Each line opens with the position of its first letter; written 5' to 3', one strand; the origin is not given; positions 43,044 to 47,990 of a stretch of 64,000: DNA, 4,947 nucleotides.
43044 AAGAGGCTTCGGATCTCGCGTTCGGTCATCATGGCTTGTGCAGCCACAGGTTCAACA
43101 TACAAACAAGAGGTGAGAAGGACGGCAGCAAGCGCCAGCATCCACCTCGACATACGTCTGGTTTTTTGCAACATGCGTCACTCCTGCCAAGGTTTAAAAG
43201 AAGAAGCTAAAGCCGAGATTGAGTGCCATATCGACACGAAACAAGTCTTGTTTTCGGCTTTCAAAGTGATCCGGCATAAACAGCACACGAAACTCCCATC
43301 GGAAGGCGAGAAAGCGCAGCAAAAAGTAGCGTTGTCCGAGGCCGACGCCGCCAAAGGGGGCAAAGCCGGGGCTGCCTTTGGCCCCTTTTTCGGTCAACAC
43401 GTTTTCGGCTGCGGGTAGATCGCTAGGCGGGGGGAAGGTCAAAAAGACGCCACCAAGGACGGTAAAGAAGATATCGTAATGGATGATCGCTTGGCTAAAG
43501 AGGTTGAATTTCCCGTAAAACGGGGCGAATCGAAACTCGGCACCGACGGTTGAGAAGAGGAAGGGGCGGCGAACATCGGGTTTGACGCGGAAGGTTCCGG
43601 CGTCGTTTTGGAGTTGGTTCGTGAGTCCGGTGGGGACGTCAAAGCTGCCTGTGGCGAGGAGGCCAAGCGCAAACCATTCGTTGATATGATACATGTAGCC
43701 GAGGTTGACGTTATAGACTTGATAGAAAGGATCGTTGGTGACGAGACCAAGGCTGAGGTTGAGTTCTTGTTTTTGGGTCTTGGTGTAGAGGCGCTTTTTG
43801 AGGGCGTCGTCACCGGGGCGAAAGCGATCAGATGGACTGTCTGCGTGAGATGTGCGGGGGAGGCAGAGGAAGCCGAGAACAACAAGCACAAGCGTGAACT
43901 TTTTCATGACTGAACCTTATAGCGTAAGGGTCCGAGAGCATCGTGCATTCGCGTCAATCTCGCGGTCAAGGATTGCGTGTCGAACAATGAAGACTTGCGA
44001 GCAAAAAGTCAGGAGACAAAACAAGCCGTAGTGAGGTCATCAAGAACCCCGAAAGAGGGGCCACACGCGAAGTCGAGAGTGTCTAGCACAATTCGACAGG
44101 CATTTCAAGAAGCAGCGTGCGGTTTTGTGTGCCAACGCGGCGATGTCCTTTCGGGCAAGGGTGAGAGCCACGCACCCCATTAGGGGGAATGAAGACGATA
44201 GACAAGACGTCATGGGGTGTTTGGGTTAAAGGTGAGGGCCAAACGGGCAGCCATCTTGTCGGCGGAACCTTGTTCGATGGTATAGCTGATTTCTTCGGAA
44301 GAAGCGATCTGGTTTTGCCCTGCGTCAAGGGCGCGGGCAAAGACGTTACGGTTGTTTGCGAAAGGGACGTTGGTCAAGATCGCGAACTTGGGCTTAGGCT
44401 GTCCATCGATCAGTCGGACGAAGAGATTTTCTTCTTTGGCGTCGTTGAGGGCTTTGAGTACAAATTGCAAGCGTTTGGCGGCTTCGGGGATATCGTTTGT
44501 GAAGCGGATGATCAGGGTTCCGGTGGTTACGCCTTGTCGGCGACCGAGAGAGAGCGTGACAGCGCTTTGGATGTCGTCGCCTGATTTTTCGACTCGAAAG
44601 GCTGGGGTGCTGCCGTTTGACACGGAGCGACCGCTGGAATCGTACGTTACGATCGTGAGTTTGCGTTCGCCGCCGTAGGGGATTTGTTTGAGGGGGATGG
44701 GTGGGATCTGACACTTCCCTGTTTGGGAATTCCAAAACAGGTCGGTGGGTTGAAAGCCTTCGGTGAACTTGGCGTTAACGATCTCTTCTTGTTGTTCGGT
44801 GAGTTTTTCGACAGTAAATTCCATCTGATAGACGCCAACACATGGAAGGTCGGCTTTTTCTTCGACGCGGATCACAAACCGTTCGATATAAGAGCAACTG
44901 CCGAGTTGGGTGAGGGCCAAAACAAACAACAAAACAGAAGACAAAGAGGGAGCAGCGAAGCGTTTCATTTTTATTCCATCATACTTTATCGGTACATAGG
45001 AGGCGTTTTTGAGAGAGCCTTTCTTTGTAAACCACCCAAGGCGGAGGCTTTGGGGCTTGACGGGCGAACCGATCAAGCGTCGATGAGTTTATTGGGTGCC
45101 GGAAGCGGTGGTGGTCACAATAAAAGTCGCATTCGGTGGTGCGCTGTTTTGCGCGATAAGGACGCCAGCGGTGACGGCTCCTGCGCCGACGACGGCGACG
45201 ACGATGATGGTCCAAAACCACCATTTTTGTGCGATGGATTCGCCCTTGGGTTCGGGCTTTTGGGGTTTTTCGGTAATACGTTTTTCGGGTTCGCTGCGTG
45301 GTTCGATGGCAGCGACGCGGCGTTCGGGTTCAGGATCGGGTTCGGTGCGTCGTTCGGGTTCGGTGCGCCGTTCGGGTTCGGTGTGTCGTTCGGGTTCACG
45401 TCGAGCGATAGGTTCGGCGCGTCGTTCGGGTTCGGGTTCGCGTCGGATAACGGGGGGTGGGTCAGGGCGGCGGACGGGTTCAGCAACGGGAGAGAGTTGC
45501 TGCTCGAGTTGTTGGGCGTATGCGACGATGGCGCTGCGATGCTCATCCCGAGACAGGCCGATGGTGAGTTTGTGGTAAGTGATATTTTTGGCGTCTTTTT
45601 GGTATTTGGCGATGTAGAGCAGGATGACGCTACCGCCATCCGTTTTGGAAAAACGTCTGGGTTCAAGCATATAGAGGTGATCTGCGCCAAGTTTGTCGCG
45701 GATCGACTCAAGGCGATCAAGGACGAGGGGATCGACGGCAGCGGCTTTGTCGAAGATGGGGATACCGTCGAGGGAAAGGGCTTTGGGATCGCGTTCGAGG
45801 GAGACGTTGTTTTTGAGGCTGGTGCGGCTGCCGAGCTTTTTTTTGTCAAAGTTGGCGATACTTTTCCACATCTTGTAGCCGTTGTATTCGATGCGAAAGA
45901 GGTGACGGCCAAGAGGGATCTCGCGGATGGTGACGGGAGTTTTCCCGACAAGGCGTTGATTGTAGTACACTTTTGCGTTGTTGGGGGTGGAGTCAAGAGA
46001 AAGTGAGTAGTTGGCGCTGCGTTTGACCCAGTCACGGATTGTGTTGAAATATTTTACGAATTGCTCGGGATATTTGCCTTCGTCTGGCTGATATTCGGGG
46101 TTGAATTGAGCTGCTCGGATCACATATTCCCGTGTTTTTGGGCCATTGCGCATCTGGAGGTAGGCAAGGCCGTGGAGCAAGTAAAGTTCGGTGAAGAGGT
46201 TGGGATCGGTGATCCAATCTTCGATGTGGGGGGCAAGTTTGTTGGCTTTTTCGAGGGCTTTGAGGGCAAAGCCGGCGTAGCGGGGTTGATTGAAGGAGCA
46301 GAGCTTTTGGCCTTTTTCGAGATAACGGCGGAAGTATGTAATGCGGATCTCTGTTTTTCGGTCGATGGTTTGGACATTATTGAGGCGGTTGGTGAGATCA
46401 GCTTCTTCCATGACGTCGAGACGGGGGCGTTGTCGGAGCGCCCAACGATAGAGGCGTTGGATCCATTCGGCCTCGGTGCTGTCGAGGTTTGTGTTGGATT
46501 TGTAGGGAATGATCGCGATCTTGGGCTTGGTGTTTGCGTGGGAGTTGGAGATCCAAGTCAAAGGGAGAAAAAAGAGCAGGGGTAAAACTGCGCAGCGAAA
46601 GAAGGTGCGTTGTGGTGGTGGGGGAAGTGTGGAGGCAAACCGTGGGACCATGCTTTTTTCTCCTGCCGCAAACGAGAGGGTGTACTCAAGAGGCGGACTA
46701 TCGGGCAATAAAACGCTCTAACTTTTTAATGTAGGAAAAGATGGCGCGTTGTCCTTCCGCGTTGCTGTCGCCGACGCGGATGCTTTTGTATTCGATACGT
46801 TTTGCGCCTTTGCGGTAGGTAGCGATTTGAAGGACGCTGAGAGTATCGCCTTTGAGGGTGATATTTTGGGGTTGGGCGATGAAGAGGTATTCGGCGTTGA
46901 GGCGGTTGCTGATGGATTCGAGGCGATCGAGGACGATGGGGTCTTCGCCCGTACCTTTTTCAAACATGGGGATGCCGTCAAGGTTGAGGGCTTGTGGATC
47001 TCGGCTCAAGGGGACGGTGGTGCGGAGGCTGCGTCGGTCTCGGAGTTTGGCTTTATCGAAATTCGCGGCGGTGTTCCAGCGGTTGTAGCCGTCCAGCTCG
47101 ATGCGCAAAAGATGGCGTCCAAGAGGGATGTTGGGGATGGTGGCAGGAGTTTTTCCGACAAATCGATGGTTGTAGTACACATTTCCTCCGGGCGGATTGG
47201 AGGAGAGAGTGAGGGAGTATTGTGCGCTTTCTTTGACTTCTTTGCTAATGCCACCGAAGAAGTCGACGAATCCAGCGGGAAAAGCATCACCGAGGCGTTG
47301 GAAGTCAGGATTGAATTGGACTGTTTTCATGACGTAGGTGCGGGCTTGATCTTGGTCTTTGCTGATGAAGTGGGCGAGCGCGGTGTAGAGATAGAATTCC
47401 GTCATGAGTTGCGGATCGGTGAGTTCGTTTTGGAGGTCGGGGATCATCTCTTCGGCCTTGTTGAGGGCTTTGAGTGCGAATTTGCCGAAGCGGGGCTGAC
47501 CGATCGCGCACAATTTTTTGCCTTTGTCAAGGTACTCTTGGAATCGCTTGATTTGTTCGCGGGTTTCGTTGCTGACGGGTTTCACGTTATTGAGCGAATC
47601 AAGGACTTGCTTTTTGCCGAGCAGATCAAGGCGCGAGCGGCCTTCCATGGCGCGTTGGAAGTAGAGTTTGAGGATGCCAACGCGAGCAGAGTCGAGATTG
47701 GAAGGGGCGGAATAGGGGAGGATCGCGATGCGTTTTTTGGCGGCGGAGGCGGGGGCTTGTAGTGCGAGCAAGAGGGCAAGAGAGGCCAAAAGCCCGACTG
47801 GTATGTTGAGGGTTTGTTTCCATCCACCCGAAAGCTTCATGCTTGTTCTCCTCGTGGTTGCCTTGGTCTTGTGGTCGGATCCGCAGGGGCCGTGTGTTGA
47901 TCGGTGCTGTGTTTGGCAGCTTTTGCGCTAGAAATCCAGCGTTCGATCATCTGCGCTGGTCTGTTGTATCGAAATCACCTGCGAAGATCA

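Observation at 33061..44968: Compact, single-locus Glt/Nfs-type trans-envelope machine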

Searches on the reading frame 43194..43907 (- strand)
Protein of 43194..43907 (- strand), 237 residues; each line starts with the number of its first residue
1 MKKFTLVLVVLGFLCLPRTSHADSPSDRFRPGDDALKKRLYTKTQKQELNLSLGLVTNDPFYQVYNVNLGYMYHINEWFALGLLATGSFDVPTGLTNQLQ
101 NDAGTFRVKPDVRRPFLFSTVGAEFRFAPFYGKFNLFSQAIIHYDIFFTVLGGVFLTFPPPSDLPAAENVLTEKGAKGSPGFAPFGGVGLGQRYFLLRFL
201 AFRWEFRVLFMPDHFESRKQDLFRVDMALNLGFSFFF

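Call 5: search_protein_families(library=pfam, proteins=[window:43194-43907:-], max_evalue=0.01)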
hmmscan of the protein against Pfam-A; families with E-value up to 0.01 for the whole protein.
window:43194-43907:- (237 aa): 0 families

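Call 6: search_protein_families(library=ncbifam, proteins=[window:43194-43907:-], max_evalue=0.01)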
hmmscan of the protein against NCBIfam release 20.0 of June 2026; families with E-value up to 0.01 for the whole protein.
window:43194-43907:- (237 aa): 1 family
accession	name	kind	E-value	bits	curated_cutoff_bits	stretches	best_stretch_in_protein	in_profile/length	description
TIGR04565.1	OMP_myx_plus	subfamily_domain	2.7e-22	79.5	60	1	54-237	2-161/161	outer membrane beta-barrel domain-containing protein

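Call 20: search_protein_families(library=ncbifam, proteins=[window:43194-43907:-], max_evalue=10)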
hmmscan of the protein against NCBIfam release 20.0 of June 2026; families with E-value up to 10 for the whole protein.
window:43194-43907:- (237 aa): 1 family
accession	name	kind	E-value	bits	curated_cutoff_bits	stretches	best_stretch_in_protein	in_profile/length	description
TIGR04565.1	OMP_myx_plus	subfamily_domain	2.7e-22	79.5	60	1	54-237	2-161/161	outer membrane beta-barrel domain-containing protein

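Call 64: search_protein_families(library=pfam, proteins=[window:43194-43907:-], max_evalue=0.5)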
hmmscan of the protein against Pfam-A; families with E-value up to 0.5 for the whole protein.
window:43194-43907:- (237 aa): 0 families

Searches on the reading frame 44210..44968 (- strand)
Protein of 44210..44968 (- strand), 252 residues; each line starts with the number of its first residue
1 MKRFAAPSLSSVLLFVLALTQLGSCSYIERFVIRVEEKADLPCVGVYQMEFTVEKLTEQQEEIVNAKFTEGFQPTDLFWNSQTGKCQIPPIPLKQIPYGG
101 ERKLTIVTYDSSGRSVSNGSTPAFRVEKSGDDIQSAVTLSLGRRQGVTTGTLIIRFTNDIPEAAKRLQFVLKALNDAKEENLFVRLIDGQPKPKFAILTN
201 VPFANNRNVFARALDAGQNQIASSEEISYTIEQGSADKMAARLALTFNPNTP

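Call 5: search_protein_families(library=pfam, proteins=[window:44210-44968:-], max_evalue=0.01)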
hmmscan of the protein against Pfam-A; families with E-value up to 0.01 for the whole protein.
window:44210-44968:- (252 aa): 0 families

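Call 6: search_protein_families(library=ncbifam, proteins=[window:44210-44968:-], max_evalue=0.01)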
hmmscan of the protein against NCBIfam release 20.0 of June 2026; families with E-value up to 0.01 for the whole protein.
window:44210-44968:- (252 aa): 0 families

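Call 20: search_protein_families(library=ncbifam, proteins=[window:44210-44968:-], max_evalue=10)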
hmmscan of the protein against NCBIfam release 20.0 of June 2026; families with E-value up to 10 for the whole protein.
window:44210-44968:- (252 aa): 1 family
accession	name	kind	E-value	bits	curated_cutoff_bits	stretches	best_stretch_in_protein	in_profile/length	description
NF052321.1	LP_Lmo2079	subfamily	0.14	11.5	150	1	11-62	7-59/354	Lmo2079 family surface lipoprotein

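Call 39: find_homologous_proteins(query=window:44210-44968:-, max_evalue=0.001)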
Query window:44210-44968:- (252 aa): 6 proteins with E <= 0.001 among 1033 candidates.
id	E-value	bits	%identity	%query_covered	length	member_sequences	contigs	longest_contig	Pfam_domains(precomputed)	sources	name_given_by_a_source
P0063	1.9e-144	497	94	92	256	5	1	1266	-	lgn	-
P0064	3.0e-129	448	82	100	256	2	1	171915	-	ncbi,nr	ncbi:MAG: hypothetical protein H6727_05340 [Myxococcales bacterium]|nr:hypothetical protein [Myxococ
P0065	6.8e-91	322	65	95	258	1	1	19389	-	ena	-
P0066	3.9e-88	313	99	58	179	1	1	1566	-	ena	-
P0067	4.4e-46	175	41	96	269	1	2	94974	-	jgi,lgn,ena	-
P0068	3.3e-29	120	38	88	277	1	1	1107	-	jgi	-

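Call 47: predict_structure(alignment_id=A2)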
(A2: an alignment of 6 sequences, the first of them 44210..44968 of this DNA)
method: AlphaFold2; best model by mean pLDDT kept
length: 252 residues; sequences in the alignment: 6
mean_pLDDT: 68.5   pTM: 0.50
mean pLDDT of the five models: 68.5, 67.4, 65.9, 65.1, 60.7
residues with pLDDT >= 90: 36; 70-90: 80; 50-70: 103; < 50: 33
segments of 3 or more residues with pLDDT < 50: 1-4, 21-26, 59-71, 73-75
pLDDT, mean of each block of 10 residues (from residue 1): 48 56 46 56 57 59 43 51 57 58 73 70 70 62 66 85 92 81 83 78 87 93 92 69 84 48
secondary structure, 60 per line:
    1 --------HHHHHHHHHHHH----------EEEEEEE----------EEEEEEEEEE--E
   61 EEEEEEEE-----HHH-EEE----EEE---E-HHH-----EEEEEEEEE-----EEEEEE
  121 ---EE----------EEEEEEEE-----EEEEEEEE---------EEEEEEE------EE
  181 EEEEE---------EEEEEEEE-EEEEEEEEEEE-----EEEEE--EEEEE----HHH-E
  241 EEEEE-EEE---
elements in order: H9-20 E31-37 E48-57 E60-68 E78-80 E85-87 E101-109 E115-120 E136-143 E149-156 E166-172 E179-185 E195-202 E204-214 E220-224 E227-231 E240-245 E247-249

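Call 50: fold_search(model_id=the predicted structure, library=pdb)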
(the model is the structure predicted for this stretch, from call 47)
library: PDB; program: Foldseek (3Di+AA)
matches with E <= 10: 1410; with E <= 0.001: 13
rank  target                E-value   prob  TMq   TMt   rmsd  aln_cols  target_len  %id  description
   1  7vcr_B                6.4e-05  0.99  0.24  0.15  12.6       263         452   10  Crystal Structure of PitA fragment from pilus islet-2 of Streptococcus oralis (released 2022-06-01)
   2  5cag                  1.3e-04  0.99  0.25  0.23  14.3       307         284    9  Crystal structure of a putative adhesin (BACOVA_02677) from Bacteroides ovatus ATCC 8483 at 3.00 A resolution (PSI Commu (released 2015-10-14)
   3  7vcn_B                1.7e-04  0.99  0.24  0.15  11.4       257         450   12  Crystal Structure of PitA fragment from pilus islet-2 of Streptococcus oralis with Tb-Xo4 (released 2022-07-13)
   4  7vcr_A                2.0e-04  0.99  0.24  0.15  11.5       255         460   11  Crystal Structure of PitA fragment from pilus islet-2 of Streptococcus oralis (released 2022-06-01)
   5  6fwv_A                2.5e-04  0.96  0.22  0.12  23.3       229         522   14  The Bacillus anthracis TIE protein (released 2018-08-08)
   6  7w7i_G                2.6e-04  0.90  0.21  0.18  16.0       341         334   10  Crystal Structure of shaft pilin PitB from pilus islet-2 of Streptococcus oralis (released 2022-06-01)
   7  3gld_A                3.3e-04  0.93  0.23  0.21  14.5       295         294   11  Crystal Structure of the Major Pilin from Streptococcus pyogenes E117A mutant (released 2009-06-02)
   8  8wxd_A                6.9e-04  0.94  0.24  0.16  14.5       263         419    9  Crystal Structure of shaft pilin PilA from Streptococcus sanguinis (released 2025-05-07)
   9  3gf8                  7.7e-04  0.98  0.27  0.25  11.1       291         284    9  Crystal structure of putative polysaccharide binding proteins (DUF1812) (NP_809975.1) from BACTEROIDES THETAIOTAOMICRON  (released 2009-03-24)
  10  3gle_A                8.2e-04  0.89  0.22  0.21  14.5       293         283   10  Crystal Structure of the Major Pilin from Streptococcus pyogenes N168A mutant (released 2009-06-02)
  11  3irp                  8.6e-04  0.89  0.23  0.15  18.3       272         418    9  Crystal structure of functional region of UafA from Staphylococcus saprophyticus at 1.50 angstrom resolution (released 2010-09-08)
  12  3is0                  9.1e-04  0.85  0.22  0.15  19.3       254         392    9  Crystal structure of functional region of UafA from Staphylococcus saprophyticus in the presence of cholesterol (released 2010-09-08)
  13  6xi3                  9.6e-04  0.94  0.21  0.14  20.6       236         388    9  Crystal structure of tetra-tandem repeat in extending region of large adhesion protein (released 2020-10-14)
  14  3f7p_C                1.3e-03  0.91  0.21  0.25  19.8       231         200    9  Crystal structure of a complex between integrin beta4 and plectin (released 2009-03-10)
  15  8f5n_A                1.5e-03  0.63  0.19  0.17  16.3       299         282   10  Identification of an Immunodominant region on a Group A Streptococcus T-antigen Reveals Temperature-Dependent Motion i (released 2023-03-08)
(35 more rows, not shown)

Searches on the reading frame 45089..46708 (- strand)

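Call 5: search_protein_families(library=pfam, proteins=[window:45089-46708:-], max_evalue=0.01)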
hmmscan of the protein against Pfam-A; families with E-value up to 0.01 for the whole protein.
window:45089-46708:- (539 aa): 1 family
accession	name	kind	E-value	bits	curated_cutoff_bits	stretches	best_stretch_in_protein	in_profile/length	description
PF08308.17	PEGA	-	1.5e-11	44.4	20.8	1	234-291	2-59/71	PEGA domain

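Call 6: search_protein_families(library=ncbifam, proteins=[window:45089-46708:-], max_evalue=0.01)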
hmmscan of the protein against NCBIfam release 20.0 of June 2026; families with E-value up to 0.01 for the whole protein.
window:45089-46708:- (539 aa): 0 families

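Call 20: search_protein_families(library=ncbifam, proteins=[window:45089-46708:-], max_evalue=10)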
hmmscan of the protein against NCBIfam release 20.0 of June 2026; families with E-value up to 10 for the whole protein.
window:45089-46708:- (539 aa): 5 families
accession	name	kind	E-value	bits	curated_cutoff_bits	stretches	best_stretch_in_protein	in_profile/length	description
NF005411.0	PRK06975.1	equivalog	0.02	13.2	414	1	432-511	279-342/660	fused uroporphyrinogen-III synthase HemD/membrane protein HemX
TIGR01250.1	pro_imino_pep_2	subfamily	0.09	12.3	167.65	1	329-379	82-127/288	proline iminopeptidase-family hydrolase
NF033483.0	PknB_PASTA_kin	equivalog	0.2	10.6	450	1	437-526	282-363/563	Stk1 family PASTA domain-containing Ser/Thr kinase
NF011521.0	PRK14960.1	equivalog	0.38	9.1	1228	1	400-470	387-453/702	DNA polymerase III subunit gamma/tau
NF041620.1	MXAN_5187_fam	hypoth_equivalog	0.4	10.3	200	1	395-483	361-455/601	MXAN_5187 family protein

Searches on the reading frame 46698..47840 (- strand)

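Call 5: search_protein_families(library=pfam, proteins=[window:46698-47840:-], max_evalue=0.01)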
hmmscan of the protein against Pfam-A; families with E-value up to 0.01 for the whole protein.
window:46698-47840:- (380 aa): 1 family
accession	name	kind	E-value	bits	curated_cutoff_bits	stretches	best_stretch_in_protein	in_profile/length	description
PF08308.17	PEGA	-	1.8e-13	50.6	20.8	1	208-264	2-58/71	PEGA domain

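Call 6: search_protein_families(library=ncbifam, proteins=[window:46698-47840:-], max_evalue=0.01)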
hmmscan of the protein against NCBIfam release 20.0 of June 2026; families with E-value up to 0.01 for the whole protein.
window:46698-47840:- (380 aa): 0 families

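Call 20: search_protein_families(library=ncbifam, proteins=[window:46698-47840:-], max_evalue=10)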
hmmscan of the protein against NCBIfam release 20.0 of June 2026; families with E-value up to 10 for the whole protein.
window:46698-47840:- (380 aa): 1 family
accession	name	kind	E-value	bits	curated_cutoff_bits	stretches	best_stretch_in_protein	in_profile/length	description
NF058569.1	BT_2802_fam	domain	0.08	11.9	550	1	134-180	341-389/502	BT2802 family ribose utilization protein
